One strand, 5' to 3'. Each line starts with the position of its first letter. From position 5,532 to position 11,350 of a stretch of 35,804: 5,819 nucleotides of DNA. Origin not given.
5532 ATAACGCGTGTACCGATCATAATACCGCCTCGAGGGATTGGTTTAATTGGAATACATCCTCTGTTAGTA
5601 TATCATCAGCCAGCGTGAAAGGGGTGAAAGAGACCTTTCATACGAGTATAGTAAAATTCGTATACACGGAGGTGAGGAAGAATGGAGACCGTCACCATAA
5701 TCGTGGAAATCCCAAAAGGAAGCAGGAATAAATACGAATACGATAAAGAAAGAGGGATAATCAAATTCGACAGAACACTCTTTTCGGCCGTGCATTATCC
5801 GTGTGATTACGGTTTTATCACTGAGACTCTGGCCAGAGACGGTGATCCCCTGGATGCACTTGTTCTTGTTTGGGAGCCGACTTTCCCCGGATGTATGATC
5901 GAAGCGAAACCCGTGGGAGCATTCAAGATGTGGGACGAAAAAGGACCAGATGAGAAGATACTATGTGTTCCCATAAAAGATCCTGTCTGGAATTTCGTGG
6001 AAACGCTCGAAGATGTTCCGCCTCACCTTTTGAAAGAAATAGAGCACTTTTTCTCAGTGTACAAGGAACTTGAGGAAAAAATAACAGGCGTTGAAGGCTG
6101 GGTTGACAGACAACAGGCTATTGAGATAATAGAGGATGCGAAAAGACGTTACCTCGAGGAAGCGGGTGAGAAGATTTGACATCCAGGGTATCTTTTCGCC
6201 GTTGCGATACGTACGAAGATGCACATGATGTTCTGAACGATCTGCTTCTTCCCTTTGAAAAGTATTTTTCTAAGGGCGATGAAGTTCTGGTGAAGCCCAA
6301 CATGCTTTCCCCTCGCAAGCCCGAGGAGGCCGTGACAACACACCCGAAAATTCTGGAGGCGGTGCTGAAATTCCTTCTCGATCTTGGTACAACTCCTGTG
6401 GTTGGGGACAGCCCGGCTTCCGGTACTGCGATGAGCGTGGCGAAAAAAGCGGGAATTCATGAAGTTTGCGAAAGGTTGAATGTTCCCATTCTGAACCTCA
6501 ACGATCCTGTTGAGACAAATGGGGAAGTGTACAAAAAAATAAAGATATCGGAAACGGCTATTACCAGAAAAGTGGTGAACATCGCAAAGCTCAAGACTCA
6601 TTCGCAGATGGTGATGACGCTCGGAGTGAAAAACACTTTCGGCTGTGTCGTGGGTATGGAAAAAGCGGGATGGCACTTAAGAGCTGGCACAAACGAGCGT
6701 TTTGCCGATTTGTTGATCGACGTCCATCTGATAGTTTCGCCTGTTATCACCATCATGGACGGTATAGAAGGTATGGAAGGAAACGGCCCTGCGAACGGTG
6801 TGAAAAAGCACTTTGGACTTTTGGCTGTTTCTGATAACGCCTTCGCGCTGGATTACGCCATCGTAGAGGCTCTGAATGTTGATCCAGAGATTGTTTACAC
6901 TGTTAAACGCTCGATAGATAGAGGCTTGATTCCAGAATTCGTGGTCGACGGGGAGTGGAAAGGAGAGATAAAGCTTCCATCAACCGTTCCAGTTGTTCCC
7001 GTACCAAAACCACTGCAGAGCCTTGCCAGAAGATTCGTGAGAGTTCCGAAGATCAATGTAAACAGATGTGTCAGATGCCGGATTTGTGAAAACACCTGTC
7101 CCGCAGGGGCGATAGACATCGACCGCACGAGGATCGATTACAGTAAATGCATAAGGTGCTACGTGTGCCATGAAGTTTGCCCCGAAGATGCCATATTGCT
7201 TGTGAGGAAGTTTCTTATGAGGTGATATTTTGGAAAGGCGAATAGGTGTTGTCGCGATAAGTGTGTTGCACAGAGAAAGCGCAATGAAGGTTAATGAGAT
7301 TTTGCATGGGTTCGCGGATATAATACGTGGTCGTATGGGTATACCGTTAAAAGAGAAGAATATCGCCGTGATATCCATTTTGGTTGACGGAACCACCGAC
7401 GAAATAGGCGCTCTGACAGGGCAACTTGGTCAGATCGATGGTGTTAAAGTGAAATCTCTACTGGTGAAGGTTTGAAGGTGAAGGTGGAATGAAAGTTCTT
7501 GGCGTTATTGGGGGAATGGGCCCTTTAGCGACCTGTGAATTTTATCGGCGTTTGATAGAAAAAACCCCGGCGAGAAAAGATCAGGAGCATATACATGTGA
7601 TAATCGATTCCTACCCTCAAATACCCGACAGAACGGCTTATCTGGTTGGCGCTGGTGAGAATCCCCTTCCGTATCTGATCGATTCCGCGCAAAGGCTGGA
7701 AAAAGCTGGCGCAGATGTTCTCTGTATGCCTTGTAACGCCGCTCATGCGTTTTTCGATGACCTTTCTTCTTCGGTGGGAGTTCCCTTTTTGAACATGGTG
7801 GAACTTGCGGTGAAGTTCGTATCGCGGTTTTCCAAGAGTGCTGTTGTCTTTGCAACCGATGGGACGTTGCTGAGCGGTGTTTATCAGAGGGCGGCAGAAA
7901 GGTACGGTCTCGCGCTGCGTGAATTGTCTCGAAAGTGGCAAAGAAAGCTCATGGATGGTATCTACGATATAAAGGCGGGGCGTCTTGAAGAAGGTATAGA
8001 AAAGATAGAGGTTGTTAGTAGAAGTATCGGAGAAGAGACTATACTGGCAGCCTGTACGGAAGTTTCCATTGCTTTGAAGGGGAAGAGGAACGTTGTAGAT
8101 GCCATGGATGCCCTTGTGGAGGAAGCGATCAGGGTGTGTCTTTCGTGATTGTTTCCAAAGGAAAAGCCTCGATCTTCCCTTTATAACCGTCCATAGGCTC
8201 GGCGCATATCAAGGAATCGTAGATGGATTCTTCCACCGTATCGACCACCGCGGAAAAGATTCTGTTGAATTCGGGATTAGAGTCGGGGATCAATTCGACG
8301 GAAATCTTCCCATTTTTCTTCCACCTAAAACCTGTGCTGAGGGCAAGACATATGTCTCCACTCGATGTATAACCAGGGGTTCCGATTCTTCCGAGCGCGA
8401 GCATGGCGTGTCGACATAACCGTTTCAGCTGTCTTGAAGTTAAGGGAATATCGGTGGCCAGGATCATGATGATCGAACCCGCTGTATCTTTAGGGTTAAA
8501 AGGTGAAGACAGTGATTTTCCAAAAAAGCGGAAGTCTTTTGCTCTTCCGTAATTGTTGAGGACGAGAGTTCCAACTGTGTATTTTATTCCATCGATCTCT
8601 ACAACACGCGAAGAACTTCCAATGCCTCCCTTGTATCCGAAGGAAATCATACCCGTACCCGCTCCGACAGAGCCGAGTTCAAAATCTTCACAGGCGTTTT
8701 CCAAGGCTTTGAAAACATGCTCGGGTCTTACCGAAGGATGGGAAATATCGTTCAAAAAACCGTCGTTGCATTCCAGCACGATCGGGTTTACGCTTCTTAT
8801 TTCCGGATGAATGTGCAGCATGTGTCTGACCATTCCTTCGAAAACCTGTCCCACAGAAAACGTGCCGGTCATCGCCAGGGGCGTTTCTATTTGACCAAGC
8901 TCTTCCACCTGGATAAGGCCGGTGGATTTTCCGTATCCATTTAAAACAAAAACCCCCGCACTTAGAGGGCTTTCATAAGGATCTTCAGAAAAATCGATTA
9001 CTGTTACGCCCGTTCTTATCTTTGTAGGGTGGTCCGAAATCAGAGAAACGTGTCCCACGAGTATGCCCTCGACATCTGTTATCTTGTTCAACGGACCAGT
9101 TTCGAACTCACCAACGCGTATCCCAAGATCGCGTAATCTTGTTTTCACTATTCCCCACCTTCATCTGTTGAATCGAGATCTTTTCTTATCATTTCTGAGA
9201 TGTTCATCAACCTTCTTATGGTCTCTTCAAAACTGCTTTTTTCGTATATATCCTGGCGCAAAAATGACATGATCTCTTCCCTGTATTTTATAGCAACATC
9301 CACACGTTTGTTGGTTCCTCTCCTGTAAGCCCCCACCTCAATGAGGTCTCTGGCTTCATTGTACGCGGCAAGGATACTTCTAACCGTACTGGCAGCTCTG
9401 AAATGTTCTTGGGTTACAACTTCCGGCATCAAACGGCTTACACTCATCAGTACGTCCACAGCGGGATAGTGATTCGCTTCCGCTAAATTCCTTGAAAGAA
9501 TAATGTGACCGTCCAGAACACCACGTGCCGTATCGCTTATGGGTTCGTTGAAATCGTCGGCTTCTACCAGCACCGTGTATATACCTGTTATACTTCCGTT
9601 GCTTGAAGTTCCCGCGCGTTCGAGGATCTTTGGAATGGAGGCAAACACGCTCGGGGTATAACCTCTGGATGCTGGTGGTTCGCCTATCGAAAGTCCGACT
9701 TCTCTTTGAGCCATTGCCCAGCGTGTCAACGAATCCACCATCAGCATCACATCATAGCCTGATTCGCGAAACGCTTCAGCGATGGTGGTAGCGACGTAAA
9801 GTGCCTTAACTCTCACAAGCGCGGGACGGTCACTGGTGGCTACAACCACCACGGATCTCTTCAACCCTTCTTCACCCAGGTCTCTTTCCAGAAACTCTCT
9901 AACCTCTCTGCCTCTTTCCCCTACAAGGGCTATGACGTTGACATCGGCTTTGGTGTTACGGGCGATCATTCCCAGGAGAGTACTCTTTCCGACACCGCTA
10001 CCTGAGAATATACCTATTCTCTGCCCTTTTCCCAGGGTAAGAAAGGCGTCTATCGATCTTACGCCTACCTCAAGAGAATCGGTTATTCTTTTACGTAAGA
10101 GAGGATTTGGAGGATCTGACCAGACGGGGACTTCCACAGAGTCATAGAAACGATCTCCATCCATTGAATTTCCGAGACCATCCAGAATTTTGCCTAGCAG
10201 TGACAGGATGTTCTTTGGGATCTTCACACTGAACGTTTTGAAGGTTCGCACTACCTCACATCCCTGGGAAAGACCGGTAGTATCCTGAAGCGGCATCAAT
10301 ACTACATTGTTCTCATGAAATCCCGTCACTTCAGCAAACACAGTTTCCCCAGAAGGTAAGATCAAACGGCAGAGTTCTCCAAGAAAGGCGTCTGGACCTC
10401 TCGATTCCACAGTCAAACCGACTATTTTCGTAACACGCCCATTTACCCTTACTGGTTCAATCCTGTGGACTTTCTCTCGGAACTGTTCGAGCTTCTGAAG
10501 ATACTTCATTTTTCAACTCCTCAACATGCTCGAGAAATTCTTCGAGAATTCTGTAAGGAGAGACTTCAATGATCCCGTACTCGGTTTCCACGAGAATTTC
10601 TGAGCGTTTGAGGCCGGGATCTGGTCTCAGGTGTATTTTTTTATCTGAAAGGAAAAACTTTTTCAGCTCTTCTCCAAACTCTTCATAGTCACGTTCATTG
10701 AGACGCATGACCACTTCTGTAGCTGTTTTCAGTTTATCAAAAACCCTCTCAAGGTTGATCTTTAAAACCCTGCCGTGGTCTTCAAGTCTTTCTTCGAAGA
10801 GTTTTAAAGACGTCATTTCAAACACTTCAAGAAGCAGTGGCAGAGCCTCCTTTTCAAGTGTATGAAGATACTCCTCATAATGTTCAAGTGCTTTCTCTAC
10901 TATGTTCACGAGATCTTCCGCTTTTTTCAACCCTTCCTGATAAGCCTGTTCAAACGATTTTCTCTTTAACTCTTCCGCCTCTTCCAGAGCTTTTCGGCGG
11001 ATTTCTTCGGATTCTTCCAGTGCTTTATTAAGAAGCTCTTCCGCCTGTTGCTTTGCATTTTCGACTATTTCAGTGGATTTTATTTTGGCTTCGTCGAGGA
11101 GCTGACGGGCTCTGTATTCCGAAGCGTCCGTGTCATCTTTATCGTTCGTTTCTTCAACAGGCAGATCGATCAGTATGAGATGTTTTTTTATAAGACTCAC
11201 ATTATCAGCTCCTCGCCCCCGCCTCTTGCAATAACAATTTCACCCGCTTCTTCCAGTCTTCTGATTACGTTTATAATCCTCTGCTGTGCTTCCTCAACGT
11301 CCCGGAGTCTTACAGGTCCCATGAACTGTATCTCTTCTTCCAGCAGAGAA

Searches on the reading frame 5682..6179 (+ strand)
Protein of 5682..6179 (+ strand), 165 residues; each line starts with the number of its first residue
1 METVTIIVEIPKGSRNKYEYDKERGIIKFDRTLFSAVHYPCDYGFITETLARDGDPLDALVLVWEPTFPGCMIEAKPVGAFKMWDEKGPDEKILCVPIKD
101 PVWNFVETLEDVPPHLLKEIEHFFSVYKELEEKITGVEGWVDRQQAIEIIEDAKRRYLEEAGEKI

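Call 7: search_protein_families(library=pfam, proteins=[window:5682-6179:+], max_evalue=0.001)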
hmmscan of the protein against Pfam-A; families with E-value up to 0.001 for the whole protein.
window:5682-6179:+ (165 aa): 1 family
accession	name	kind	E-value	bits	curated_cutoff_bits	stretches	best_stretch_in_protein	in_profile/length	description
PF00719.24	Pyrophosphatase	-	9.4e-60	201.3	23.5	1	7-157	2-152/153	Inorganic pyrophosphatase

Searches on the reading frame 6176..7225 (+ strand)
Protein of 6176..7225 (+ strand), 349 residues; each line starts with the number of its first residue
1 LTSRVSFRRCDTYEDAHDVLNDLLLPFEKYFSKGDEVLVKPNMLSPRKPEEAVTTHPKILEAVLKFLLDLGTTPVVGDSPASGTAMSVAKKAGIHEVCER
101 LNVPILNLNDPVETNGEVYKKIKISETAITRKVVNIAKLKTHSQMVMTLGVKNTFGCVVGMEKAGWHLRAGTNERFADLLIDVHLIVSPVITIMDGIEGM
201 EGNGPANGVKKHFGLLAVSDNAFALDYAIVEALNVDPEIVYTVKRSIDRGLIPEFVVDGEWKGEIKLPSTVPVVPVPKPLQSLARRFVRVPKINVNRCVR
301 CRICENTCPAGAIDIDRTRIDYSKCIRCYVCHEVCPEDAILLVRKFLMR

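Call 7: search_protein_families(library=pfam, proteins=[window:6176-7225:+], max_evalue=0.001)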
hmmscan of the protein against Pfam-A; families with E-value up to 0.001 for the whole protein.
window:6176-7225:+ (349 aa): 11 families
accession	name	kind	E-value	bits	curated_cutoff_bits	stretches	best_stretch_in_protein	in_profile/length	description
PF04015.17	DUF362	-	1.8e-50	172.2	24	1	37-230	1-199/200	Domain of unknown function (DUF362)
PF00037.32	Fer4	-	2e-13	49.9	21.1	2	319-340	2-23/24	4Fe-4S binding domain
PF12837.12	Fer4_6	-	1e-11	44.6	25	2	319-340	3-24/24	4Fe-4S binding domain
PF12797.12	Fer4_2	-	3.3e-09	36.5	24.5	2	318-337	3-22/22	4Fe-4S binding domain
PF13237.11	Fer4_10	-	2.6e-07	30.9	25.5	1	292-336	3-53/53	4Fe-4S dicluster domain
PF12838.12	Fer4_7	-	4.7e-07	30.6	27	1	297-339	1-52/52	4Fe-4S dicluster domain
PF13187.11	Fer4_9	-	1.6e-06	28.5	27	1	297-340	1-52/52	4Fe-4S dicluster domain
PF14697.11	Fer4_21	-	3.2e-05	24.4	35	1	292-340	2-57/59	4Fe-4S dicluster domain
PF13484.11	Fer4_16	-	3.8e-05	24.8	30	0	297-326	1-30/66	4Fe-4S double cluster binding domain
PF12800.12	Fer4_4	-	7.5e-05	23.2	24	0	296-311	2-17/17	4Fe-4S binding domain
PF13534.11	Fer4_17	-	0.0002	22.3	22.2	0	294-311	42-59/61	4Fe-4S dicluster domain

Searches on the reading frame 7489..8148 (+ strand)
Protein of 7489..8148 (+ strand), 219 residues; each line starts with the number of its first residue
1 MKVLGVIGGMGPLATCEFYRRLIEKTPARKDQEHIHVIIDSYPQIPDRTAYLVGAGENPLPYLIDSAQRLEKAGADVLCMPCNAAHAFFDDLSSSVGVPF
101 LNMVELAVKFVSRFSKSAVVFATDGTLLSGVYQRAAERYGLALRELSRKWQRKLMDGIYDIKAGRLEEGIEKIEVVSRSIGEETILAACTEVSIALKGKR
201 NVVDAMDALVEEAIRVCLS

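Call 7: search_protein_families(library=pfam, proteins=[window:7489-8148:+], max_evalue=0.001)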
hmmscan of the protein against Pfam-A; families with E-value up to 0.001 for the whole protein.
window:7489-8148:+ (219 aa): 1 family
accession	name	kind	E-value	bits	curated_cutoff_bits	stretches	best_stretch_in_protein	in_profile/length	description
PF01177.27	Asp_Glu_race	-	6.9e-34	117.9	31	1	7-213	1-211/211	Asp/Glu/Hydantoin racemase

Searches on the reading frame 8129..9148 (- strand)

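Call 7: search_protein_families(library=pfam, proteins=[window:8129-9148:-], max_evalue=0.001)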
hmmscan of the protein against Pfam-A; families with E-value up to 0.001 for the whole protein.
window:8129-9148:- (339 aa): 1 family
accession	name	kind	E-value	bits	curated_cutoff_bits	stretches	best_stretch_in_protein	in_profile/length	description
PF03576.19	Peptidase_S58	-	5e-102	341.9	23.9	1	21-325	1-305/307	Peptidase family S58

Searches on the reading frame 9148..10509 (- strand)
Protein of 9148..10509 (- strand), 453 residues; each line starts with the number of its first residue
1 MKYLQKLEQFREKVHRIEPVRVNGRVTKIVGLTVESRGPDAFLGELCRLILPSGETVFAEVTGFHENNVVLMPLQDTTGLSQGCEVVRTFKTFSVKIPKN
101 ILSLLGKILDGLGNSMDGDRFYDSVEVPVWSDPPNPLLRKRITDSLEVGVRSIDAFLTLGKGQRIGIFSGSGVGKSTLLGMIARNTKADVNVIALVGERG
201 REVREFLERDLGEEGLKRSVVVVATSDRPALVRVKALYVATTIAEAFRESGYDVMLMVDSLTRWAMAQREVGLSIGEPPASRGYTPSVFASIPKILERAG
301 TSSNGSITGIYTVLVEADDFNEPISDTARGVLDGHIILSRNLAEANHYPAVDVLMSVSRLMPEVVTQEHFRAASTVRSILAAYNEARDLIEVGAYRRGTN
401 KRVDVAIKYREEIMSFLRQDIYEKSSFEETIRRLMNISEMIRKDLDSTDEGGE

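Call 7: search_protein_families(library=pfam, proteins=[window:9148-10509:-], max_evalue=0.001)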
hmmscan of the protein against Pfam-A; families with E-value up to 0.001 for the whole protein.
window:9148-10509:- (453 aa): 4 families
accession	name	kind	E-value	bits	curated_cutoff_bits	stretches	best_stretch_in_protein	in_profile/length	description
PF00006.31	ATP-synt_ab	-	2.2e-89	299.1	29.5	1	149-358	1-213/213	ATP synthase alpha/beta family, nucleotide-binding domain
PF18269.6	T3SS_ATPase_C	-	4.7e-26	90.9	22.7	1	365-435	1-71/72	T3SS EscN ATPase C-terminal domain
PF02874.29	ATP-synt_ab_N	-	1.7e-12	48.1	20.9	1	26-89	1-68/69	ATP synthase alpha/beta family, beta-barrel domain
PF00005.33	ABC_tran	-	5.1e-05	24.3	25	1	157-201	6-50/137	ABC transporter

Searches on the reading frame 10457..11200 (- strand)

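Call 7: search_protein_families(library=pfam, proteins=[window:10457-11200:-], max_evalue=0.001)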
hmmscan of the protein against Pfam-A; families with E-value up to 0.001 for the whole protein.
window:10457-11200:- (247 aa): 2 families
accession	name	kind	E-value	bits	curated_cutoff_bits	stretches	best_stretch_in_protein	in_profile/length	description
PF02108.21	FliH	-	1.3e-06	28.8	24.1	1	101-213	7-119/128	Flagellar assembly protein FliH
PF06188.17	HrpE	-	0.00073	19.9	23.5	0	26-65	27-66/191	HrpE/YscL/FliH and V-type ATPase subunit E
